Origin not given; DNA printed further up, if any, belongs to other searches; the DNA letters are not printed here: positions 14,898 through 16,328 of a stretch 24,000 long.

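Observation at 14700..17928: hgcAB sits inside a four-gene operon with an ArsR/CadC-type sensor and a translationally coupled thiol-rich permease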

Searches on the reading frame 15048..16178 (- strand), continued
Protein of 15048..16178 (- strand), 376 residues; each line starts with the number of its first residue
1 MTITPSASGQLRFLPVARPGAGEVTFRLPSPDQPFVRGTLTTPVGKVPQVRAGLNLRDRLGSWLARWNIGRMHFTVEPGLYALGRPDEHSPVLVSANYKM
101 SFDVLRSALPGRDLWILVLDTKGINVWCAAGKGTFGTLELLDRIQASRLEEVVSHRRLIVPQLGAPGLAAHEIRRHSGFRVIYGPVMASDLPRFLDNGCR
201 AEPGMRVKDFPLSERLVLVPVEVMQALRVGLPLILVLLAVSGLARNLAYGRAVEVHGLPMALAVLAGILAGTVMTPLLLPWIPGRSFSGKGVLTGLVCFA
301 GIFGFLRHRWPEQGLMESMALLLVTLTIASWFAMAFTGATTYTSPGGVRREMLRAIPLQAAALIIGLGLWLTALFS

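Call 69: find_encoding_contigs(protein=P0019, flank=4000, max_places=1)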
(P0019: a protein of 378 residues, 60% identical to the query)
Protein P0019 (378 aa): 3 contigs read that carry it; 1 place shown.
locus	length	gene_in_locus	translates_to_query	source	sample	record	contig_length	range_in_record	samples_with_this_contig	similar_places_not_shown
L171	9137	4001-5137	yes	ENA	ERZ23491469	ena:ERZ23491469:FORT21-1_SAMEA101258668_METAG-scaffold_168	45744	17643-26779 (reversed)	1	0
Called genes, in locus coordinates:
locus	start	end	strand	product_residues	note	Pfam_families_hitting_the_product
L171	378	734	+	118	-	-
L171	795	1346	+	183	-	-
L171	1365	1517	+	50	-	-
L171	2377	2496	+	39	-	-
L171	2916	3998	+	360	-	PF03773:ArsP_1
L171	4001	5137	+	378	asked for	PF03599:CdhD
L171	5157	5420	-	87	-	-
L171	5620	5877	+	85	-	PF00497:SBP_bac_3 (weak)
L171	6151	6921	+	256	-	PF00512:HisKA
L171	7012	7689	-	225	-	PF02535:Zip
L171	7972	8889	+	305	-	PF12728:HTH_17, PF12727:PBP_like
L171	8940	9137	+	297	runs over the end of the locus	PF12849:PBP_like_2, PF13531:SBP_bac_11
